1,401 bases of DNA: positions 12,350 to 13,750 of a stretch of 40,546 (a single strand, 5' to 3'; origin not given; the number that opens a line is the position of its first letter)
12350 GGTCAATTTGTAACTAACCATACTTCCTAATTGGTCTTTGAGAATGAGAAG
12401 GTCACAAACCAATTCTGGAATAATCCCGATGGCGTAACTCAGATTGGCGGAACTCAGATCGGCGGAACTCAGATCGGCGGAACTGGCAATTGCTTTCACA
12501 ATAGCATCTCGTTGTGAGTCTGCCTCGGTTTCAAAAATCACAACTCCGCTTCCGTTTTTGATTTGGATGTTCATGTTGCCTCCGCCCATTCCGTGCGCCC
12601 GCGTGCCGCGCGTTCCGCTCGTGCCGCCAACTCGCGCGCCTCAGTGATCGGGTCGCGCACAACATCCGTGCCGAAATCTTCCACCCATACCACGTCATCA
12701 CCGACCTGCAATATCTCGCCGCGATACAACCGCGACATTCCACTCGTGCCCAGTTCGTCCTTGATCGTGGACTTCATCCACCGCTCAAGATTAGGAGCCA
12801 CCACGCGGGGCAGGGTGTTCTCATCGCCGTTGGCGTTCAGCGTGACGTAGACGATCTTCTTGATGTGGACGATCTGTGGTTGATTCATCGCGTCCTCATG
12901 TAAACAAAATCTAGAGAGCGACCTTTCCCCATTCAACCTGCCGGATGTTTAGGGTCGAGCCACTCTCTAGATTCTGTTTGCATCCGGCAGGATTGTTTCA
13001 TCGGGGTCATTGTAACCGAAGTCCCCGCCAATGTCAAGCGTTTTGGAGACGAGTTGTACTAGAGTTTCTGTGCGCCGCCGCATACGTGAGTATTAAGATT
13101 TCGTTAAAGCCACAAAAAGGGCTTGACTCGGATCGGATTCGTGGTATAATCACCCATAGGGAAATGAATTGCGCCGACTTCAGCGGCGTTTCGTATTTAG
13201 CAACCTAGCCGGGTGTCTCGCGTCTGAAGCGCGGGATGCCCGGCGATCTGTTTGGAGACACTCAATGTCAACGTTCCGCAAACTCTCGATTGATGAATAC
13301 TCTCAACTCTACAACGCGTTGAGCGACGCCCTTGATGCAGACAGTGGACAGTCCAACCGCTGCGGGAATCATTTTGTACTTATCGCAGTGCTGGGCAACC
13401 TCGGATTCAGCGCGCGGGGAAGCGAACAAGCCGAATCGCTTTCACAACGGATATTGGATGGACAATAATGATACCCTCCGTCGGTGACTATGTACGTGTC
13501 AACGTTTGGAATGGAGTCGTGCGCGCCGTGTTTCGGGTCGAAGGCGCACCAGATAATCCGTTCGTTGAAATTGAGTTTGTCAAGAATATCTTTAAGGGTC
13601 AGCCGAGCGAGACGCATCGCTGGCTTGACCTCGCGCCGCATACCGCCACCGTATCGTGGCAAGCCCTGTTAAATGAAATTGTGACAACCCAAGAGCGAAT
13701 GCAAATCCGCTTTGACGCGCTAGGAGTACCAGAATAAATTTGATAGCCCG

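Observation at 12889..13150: Back-to-back near-consensus promoters with interleaved inverted repeats: a genetic-switch region with no recognisable repressor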

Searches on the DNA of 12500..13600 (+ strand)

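Call 5: search_dna_similar(query=window:12500-13600:+, collection=phages, mode=distant, max_rows=30)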
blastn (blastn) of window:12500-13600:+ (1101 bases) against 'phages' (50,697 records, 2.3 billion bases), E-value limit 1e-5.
No match.

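Call 69: search_rna_families(source=window, start=12850, end=13300, threshold=evalue, max_evalue=10)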
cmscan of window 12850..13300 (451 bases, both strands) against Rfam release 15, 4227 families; matches with E-value up to 10: 2.
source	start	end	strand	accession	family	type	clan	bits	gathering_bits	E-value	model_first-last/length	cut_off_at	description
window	12900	13036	-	RF03016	RT-12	Gene; sRNA;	-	20.1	44.2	0.39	1-117/117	no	RT-12 RNA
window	12910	12972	+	RF04035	mir-7910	Gene; miRNA;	-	18.2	83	1.9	1-61/61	no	mir-7910 microRNA precursor family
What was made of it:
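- On Any curated RNA family (Rfam 15): At E<=10 the best hits are RT-12 (20.1 bits against 44.2 needed, E 0.39) and a miRNA hairpin (call 69).
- On C4 / P4-CI antisense RNA immunity: No Rfam match at E<=10 (call 69).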

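Call 75: build_rna_model(alignment_id=A3, structure=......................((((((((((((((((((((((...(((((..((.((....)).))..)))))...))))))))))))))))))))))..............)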
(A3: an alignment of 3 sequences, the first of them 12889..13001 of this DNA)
Model R1 built from alignment A3 (3 sequences, 114 columns); structure: as given.
model positions 114; base pairs 31; branch points 0; effective number of sequences 0.82; information 0.591 bits per position. Calibrated on 0.2 Mb of random sequence (short: E-values are rough).
structure used (alignment columns):
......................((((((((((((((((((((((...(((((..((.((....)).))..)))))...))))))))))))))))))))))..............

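Call 77: search_with_rna_model(model_id=R1, sources=[window, L001, L002, L003, L004, L005, L006, L007, L008, L012, L020, L022, L042, L044, L047, L051, L052, L054, L057, L070, L071, L072, L075, L077, L080, L082, L083, L085, L086, L087, L089, L092, L095, L098, L100, L103, L106, L125, L126, L147, L148, L128, L138], max_evalue=1)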
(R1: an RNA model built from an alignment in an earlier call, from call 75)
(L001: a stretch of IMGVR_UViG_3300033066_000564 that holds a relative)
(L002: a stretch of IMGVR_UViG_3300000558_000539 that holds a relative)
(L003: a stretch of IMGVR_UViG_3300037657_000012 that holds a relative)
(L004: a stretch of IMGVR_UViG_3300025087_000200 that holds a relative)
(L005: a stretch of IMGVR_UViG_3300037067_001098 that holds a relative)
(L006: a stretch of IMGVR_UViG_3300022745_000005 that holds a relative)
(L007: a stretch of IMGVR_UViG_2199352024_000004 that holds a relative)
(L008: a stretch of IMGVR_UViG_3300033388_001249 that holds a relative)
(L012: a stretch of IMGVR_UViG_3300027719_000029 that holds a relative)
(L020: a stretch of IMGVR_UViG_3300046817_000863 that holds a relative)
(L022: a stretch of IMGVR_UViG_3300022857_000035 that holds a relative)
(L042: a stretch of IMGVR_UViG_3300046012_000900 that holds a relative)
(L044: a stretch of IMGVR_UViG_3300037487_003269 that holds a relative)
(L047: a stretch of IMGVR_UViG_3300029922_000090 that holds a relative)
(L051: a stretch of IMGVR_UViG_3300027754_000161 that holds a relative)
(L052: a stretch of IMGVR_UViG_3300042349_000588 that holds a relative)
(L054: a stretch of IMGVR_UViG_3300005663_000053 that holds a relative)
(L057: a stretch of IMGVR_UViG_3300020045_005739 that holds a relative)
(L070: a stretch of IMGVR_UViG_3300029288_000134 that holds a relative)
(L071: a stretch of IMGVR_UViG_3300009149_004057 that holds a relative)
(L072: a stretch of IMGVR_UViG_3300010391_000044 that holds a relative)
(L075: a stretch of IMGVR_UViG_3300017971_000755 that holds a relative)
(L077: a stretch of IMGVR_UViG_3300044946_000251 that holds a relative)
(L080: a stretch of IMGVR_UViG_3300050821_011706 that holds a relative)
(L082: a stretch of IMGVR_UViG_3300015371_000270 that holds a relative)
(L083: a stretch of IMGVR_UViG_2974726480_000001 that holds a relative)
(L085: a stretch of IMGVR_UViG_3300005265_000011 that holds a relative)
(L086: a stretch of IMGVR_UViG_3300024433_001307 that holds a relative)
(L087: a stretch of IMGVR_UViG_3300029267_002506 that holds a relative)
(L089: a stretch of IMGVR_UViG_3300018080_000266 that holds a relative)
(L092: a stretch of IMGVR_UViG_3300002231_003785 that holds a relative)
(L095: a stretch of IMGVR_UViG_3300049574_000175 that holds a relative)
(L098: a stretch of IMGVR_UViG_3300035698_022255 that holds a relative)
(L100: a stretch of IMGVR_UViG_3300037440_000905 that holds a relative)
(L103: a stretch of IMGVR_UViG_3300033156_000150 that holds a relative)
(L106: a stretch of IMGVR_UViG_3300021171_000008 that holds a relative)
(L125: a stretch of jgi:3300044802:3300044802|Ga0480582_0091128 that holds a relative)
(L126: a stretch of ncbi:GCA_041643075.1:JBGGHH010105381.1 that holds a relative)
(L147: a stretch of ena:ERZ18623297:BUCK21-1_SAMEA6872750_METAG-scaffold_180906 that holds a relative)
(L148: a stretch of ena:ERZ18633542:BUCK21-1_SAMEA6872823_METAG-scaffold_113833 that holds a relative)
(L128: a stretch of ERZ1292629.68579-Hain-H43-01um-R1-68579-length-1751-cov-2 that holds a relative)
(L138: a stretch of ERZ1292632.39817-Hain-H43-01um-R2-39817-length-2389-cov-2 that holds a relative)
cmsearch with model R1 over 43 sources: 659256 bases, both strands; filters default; matches with E-value up to 1: 7.
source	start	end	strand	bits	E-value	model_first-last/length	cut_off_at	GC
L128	53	166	+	145.8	1.2e-42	1-114/114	no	0.47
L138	919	1032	-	145.8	1.2e-42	1-114/114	no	0.47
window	12889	13001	-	136.4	1.2e-39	1-114/114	no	0.49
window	12880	12993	+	52.6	3.6e-13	1-114/114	no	0.48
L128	61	175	-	47.7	1.3e-11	1-114/114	no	0.47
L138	910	1024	+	47.7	1.3e-11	1-114/114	no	0.47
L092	15636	15735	+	14.2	0.49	1-114/114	no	0.44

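Call 80: search_with_rna_model(model_id=R1, sources=[L150, L151, L152, L153, L154, L155, L156, L157, L158, L159, L160, L161, L162, L163, L164, L165, L166, L167, L127, L129, L130, L131, L132, L133, L134, L135, L136, L137, L139, L140, L141, L142, L143, L144, L145, L146], max_evalue=1)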
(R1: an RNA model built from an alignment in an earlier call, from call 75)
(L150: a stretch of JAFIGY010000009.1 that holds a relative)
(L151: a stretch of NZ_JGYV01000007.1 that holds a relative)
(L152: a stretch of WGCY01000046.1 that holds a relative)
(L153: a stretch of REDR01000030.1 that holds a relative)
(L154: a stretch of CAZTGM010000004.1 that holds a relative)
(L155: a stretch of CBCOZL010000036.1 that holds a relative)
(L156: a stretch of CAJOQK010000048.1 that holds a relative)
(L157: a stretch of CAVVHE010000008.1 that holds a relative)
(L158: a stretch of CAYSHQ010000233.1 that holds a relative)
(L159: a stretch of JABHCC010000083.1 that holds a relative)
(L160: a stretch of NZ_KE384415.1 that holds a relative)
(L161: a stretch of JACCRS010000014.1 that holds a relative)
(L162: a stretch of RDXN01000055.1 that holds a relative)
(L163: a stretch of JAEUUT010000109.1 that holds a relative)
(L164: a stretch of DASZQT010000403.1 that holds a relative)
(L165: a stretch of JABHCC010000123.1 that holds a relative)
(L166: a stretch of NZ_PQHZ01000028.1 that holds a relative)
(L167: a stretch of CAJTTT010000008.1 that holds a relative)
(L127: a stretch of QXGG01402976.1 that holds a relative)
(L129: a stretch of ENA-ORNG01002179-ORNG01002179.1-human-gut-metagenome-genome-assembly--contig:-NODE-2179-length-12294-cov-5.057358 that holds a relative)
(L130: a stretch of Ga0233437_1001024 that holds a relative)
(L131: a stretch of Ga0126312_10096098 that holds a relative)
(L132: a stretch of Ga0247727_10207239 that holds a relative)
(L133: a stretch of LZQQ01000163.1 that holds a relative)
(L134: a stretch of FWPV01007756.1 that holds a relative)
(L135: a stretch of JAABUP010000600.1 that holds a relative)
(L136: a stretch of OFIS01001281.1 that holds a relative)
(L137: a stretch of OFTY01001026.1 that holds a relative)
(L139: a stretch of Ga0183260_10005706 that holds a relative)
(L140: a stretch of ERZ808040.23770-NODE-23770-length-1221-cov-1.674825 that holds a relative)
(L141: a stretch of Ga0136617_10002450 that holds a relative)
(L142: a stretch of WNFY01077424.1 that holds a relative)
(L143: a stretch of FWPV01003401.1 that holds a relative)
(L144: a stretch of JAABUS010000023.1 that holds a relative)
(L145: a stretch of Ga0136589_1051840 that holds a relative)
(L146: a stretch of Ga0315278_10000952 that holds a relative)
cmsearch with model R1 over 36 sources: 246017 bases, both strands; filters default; matches with E-value up to 1: 7.
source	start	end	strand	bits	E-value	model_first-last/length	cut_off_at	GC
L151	2006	2137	-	40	1.3e-09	1-114/114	no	0.55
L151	2020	2121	+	35.7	2.9e-08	23-104/114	no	0.62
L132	1711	1783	-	28.7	5e-06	23-102/114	no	0.59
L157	1158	1259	-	22.4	0.00048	1-114/114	no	0.65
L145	959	1025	+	21.3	0.0011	23-100/114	no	0.66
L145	959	1025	-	19.7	0.0035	23-100/114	no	0.66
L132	1718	1785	+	13.2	0.4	23-107/114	3'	0.59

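Call 100: search_with_rna_model(model_id=R1, sources=[L168, L169, L170, L171, L172], max_evalue=10, show_alignments=4)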
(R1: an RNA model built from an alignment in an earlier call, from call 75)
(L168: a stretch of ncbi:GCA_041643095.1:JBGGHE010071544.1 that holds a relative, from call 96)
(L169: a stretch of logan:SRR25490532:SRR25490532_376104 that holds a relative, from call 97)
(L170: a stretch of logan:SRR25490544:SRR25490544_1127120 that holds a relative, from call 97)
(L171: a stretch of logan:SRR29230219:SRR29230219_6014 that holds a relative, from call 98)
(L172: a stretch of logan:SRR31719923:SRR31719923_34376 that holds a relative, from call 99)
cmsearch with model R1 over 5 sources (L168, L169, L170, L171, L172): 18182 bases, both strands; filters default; matches with E-value up to 10: 0.
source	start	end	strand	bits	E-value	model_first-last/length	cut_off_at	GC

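Call 128: search_with_rna_model(model_id=R1, sources=[L173, L174], max_evalue=10, show_alignments=2)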
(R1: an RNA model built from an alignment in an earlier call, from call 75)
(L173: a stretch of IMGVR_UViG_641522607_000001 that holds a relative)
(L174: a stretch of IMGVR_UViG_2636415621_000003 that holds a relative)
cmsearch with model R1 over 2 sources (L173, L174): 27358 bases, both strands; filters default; matches with E-value up to 10: 0.
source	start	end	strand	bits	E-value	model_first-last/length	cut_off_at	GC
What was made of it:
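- Tried and rejected: A covariance model of the leader found no further member in about 0.95 Mb of fetched loci (calls 77, 80, 100, 128).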

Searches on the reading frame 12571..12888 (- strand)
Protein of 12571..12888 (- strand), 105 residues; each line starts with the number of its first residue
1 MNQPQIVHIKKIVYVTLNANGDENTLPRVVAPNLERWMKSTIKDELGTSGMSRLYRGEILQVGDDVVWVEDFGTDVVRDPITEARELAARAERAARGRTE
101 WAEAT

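Call 9: search_protein_families(library=pfam, proteins=[window:12571-12888:-], max_evalue=0.01)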
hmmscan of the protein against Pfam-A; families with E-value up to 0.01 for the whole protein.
window:12571-12888:- (105 aa): 0 families

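Call 10: search_protein_families(library=phrogs, proteins=[window:12571-12888:-], max_evalue=0.01)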
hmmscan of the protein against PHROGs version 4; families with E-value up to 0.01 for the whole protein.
window:12571-12888:- (105 aa): 0 families

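Call 11: find_related_loci(query=window:12571-12888:-, collection=viral_contigs, flank=4000)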
Query window:12571-12888:- (105 aa) in viral_contigs; peptide patterns used: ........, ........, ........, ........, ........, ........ (x = any residue, [..] = any of these).
14 stretches matched a pattern, but none encodes a relative of the query by tblastn (E <= 1e-3).

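Call 13: find_encoding_contigs(protein=window:12571-12888:-, flank=6000, max_places=10)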
Protein window:12571-12888:- (105 aa): no gene with exactly this product is on record in the collection.

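Call 15: find_homologous_proteins(query=window:12571-12888:-, max_evalue=0.001)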
Query window:12571-12888:- (105 aa): 1 proteins with E <= 0.001 among 13 candidates.
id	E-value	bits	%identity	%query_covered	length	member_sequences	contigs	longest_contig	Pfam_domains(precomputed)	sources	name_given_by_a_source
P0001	1.0e-62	226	100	100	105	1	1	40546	-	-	-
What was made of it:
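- Tried and rejected: The word-indexed homologue search for the 105-aa protein found only the protein itself (call 15).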

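Call 55: search_protein_families(library=pfam, proteins=[window:12571-12888:-], max_evalue=5)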
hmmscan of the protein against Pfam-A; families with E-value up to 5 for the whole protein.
window:12571-12888:- (105 aa): 0 families

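Call 94: search_protein_representatives(protein=window:12571-12888:-)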
Query: 105 residues. Proteins with E-value up to 0.001 (for the whole library): 5; up to 1e-10: 4; up to 1e-30: 0. The best 5 are listed.
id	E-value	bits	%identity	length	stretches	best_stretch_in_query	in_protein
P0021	3.3e-29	117.0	64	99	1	7-104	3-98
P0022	5.8e-27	109.8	63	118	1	7-90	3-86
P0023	1.8e-26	108.2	57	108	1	6-104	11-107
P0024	2.5e-12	62.8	41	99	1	16-104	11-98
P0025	3.4e-04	36.7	30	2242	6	44-94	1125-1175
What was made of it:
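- Tried and rejected: The exhaustive search found homologues (call 94).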

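Call 96: find_encoding_contigs(protein=P0021, flank=10000)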
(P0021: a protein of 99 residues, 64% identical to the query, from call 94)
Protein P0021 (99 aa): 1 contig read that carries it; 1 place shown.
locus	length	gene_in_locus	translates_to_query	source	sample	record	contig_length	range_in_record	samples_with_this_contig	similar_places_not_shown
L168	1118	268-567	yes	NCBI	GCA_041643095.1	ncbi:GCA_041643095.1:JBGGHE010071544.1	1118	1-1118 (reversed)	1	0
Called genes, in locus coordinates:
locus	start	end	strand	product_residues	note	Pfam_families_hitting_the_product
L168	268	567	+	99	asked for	-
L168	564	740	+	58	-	-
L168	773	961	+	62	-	-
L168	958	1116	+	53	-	?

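Call 97: find_encoding_contigs(protein=P0022, flank=10000)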
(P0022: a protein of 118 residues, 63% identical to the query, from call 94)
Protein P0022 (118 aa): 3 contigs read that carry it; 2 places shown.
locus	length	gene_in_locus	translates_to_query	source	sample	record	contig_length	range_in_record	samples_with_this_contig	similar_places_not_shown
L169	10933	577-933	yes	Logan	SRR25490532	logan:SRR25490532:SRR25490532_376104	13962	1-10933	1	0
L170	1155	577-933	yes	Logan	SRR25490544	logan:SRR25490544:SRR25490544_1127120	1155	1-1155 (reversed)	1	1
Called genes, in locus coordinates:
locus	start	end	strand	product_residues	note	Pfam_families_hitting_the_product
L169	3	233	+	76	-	?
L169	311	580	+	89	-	-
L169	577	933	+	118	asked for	-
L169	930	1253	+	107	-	-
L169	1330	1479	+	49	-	-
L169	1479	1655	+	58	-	-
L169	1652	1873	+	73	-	-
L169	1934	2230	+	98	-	-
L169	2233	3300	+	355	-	-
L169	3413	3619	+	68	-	-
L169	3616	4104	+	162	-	-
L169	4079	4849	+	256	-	-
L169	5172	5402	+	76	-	-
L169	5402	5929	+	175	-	-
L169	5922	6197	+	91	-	-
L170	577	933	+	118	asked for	-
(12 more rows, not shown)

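Call 98: find_encoding_contigs(protein=P0023, flank=10000)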
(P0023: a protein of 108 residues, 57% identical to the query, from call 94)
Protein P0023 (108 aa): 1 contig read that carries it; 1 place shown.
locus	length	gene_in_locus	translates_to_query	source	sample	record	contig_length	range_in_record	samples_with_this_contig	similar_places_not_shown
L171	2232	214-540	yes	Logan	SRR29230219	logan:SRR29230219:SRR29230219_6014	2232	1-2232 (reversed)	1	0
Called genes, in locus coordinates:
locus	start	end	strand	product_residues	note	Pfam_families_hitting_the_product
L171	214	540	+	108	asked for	-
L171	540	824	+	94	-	-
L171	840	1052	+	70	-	-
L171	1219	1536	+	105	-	-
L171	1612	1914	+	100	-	-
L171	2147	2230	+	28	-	?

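Call 99: find_encoding_contigs(protein=P0024, flank=10000)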
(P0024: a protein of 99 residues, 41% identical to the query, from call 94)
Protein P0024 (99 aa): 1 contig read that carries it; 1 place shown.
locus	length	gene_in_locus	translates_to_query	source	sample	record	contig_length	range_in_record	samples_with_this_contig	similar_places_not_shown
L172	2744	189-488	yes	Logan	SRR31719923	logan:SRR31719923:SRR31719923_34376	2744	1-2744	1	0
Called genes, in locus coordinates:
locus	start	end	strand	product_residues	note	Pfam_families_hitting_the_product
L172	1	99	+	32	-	?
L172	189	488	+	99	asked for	-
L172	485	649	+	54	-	-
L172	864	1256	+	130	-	-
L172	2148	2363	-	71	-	-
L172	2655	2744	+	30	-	?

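Call 120: predict_structure(alignment_id=A6)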
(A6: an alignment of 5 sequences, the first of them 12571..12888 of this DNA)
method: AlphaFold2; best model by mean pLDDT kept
length: 105 residues; sequences in the alignment: 5
mean_pLDDT: 75.9   pTM: 0.50
mean pLDDT of the five models: 75.9, 74.3, 73.7, 70.2, 67.0
residues with pLDDT >= 90: 1; 70-90: 73; 50-70: 27; < 50: 4
segments of 3 or more residues with pLDDT < 50: none
pLDDT, mean of each block of 10 residues (from residue 1): 65 84 74 85 85 86 86 73 70 62 50
secondary structure, 60 per line:
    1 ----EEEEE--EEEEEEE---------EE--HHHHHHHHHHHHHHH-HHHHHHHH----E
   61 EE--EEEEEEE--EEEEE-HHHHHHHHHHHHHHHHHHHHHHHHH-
elements in order: E5-9 E12-18 H32-46 H48-55 E60-62 E65-71 E74-78 H80-104

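Call 124: fold_search(model_id=the predicted structure, library=pdb)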
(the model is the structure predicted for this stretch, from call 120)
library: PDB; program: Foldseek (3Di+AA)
matches with E <= 10: 335; with E <= 0.001: 0
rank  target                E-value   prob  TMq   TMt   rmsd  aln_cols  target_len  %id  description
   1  3mxb_A                4.8e-01  0.10  0.14  0.11  12.2        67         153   16  Molecular basis of engineered meganuclease targeting of the endogenous human RAG1 locus (released 2010-10-06)
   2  2xe0_B                5.5e-01  0.08  0.13  0.11  13.6        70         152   14  Molecular basis of engineered meganuclease targeting of the endogenous human RAG1 locus (released 2010-09-29)
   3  8hku_L45A             5.8e-01  0.10  0.18  0.18  11.3       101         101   13  Cryo-EM Structures and Translocation Mechanism of Crenarchaeota Ribosome (released 2023-08-16)
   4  6fb0_B                5.8e-01  0.08  0.13  0.09  14.2        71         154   17  Crystal Structure of a Tailored I-CreI Homing Endonuclease Protein (3115 variant) in complex with its target DNA (Haem (released 2018-07-18)
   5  2vbl_B                6.5e-01  0.08  0.14  0.10  12.7        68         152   13  Molecular basis of human XPC gene recognition and cleavage by engineered homing endonuclease heterodimers (released 2008-10-28)
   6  2vbn_B                6.9e-01  0.08  0.14  0.10  12.4        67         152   15  Molecular basis of human XPC gene recognition and cleavage by engineered homing endonuclease heterodimers (released 2008-10-28)
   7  3mxa_A                6.9e-01  0.06  0.13  0.05  13.6        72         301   18  Molecular basis of engineered meganuclease targeting of the endogenous human RAG1 locus (released 2010-10-06)
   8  5jpq_g                7.4e-01  0.25  0.23  0.15   8.8        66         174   17  Cryo-EM structure of the 90S pre-ribosome (released 2016-07-27)
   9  7mq8_NY               7.4e-01  0.25  0.23  0.10   9.3        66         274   17  Cryo-EM structure of the human SSU processome, state pre-A1 (released 2021-09-22)
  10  3mxb_R                7.4e-01  0.06  0.13  0.11  13.6        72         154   18  Molecular basis of engineered meganuclease targeting of the endogenous human RAG1 locus (released 2010-10-06)
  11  5wyj_P1               7.8e-01  0.25  0.25  0.16   9.1        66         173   12  Cryo-EM structure of the 90S small subunit pre-ribosome (Dhr1-depleted, Enp1-TAP, state 1) (released 2017-03-29)
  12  3mx9_A                7.8e-01  0.08  0.14  0.06  12.3        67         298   13  Molecular basis of engineered meganuclease targeting of the endogenous human RAG1 locus (released 2010-10-06)
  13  9g33_JO               8.3e-01  0.30  0.23  0.15   8.9        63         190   11  Stalled 90S - Utp23-Krr1-deltaC3 (released 2025-06-18)
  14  4qmf_D                8.3e-01  0.25  0.23  0.15   8.8        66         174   17  Structure of the Krr1 and Faf1 complex from Saccharomyces cerevisiae (released 2014-07-09)
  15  9n6v_NK               8.3e-01  0.25  0.23  0.11   8.7        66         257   18  SSU processome maturation and disassembly, State A (released 2025-11-05)
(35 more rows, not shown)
